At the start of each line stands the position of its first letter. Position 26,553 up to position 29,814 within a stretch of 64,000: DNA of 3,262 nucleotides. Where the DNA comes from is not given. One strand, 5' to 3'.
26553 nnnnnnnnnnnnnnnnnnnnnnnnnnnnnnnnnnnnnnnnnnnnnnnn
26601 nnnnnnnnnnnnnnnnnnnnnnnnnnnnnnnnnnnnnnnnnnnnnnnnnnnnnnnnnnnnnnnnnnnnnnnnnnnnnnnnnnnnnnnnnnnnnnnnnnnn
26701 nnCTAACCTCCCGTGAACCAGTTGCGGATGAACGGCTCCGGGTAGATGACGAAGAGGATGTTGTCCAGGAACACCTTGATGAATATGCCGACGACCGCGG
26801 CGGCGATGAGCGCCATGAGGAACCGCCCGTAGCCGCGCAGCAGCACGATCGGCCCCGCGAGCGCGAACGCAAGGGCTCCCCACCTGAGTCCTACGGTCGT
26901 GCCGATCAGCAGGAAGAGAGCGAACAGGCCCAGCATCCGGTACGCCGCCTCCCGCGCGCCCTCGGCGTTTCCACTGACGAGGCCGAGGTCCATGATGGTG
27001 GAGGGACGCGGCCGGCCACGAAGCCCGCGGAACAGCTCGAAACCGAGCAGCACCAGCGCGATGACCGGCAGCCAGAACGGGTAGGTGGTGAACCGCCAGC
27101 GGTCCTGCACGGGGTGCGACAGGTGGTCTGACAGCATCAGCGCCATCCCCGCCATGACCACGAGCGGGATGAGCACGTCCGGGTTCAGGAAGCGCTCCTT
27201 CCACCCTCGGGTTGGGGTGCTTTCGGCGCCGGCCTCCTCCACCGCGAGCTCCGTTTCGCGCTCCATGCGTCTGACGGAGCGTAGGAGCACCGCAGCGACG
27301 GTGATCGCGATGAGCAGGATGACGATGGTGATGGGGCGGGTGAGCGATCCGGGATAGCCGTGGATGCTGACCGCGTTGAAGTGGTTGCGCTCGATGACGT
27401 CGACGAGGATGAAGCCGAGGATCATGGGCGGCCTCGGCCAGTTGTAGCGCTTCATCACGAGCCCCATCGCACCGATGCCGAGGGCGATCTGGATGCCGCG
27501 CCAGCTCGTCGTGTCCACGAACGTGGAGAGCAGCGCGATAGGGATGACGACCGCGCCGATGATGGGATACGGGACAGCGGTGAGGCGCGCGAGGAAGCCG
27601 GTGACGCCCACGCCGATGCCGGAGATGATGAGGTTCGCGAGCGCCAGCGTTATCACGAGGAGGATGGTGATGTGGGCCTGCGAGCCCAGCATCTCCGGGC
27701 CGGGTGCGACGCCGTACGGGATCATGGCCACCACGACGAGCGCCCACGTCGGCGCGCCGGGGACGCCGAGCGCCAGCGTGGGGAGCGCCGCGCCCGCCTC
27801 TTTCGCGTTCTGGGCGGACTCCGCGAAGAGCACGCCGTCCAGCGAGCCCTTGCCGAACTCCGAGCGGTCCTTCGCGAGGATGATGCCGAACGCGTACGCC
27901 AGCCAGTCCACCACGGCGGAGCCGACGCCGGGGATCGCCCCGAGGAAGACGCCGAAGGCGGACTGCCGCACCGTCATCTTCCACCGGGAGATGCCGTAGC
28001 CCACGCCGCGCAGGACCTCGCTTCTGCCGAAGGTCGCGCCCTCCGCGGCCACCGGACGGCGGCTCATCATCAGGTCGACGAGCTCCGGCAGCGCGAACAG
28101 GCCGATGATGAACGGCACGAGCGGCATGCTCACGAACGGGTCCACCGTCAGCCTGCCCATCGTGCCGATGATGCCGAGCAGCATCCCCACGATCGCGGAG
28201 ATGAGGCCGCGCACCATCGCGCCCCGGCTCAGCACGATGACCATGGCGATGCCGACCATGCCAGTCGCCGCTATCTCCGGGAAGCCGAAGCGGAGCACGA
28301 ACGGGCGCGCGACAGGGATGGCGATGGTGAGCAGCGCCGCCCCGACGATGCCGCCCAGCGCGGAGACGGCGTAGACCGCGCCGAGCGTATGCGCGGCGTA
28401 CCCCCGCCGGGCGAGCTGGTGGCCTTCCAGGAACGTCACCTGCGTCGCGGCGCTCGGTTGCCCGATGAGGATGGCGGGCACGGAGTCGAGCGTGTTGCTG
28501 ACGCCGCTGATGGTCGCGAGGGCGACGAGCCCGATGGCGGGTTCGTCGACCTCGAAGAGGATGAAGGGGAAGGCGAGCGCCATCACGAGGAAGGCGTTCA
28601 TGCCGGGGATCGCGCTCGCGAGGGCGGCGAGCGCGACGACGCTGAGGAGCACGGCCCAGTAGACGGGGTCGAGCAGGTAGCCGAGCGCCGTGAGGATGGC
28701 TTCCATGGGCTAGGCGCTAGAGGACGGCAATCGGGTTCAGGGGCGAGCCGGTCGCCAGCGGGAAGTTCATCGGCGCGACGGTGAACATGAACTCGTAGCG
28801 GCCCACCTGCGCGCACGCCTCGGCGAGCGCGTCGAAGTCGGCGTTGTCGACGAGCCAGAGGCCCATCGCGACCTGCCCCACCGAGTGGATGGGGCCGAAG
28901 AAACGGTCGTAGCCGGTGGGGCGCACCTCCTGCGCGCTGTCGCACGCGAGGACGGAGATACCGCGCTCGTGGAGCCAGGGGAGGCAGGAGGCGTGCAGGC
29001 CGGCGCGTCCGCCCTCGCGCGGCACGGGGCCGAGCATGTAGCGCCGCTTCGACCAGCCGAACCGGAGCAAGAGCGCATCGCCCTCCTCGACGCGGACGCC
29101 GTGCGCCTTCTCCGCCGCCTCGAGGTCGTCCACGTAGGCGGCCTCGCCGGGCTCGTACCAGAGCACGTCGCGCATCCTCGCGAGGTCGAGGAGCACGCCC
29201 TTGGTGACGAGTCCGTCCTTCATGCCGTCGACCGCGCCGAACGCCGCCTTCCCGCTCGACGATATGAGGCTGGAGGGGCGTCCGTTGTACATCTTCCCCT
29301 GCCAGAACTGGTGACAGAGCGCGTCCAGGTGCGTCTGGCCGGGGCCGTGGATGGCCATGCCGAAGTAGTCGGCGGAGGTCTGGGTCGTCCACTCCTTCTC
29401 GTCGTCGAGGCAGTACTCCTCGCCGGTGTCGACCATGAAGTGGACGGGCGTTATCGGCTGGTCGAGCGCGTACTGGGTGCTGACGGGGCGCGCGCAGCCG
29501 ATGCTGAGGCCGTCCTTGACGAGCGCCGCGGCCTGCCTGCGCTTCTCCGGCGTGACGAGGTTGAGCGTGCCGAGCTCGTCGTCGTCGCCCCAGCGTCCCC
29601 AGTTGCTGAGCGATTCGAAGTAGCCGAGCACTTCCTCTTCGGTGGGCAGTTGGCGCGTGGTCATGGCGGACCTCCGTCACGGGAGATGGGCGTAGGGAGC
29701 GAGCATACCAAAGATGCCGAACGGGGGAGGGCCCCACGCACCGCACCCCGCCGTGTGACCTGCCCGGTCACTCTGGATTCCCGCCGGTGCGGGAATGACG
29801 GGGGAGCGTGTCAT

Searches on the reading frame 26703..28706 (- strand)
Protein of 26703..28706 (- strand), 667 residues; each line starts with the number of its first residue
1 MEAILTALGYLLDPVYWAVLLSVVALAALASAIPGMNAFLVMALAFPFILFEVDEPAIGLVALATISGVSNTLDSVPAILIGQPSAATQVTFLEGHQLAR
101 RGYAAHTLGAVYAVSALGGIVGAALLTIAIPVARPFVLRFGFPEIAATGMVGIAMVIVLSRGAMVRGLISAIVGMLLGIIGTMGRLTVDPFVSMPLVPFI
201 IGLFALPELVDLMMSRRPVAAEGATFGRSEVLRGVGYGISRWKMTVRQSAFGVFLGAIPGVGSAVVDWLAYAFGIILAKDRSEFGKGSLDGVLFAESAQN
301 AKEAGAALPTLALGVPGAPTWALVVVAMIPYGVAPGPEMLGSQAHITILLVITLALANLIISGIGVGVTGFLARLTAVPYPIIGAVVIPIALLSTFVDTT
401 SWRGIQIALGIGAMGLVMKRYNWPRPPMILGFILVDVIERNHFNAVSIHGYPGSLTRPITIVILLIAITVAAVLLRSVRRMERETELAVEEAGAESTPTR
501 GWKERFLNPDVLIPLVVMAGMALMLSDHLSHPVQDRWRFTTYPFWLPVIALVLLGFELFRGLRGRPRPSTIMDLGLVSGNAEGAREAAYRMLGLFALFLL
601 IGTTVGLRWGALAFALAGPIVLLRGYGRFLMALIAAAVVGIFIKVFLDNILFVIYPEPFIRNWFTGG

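Call 74: search_protein_families(library=pfam, proteins=[window:26703-28706:-], max_evalue=0.00001)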
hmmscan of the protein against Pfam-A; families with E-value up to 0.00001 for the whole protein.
window:26703-28706:- (667 aa): 1 family
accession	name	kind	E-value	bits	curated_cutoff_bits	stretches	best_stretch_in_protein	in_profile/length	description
PF01970.21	TctA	-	2.6e-77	260.7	28.9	1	24-430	8-423/423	Tripartite tricarboxylate transporter TctA family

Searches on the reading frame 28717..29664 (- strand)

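Call 74: search_protein_families(library=pfam, proteins=[window:28717-29664:-], max_evalue=0.00001)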
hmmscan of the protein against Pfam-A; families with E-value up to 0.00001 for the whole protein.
window:28717-29664:- (315 aa): 1 family
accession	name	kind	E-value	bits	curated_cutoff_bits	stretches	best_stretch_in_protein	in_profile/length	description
PF04199.19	Cyclase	-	6.8e-18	65.7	23.1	1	99-243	20-137/142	Putative cyclase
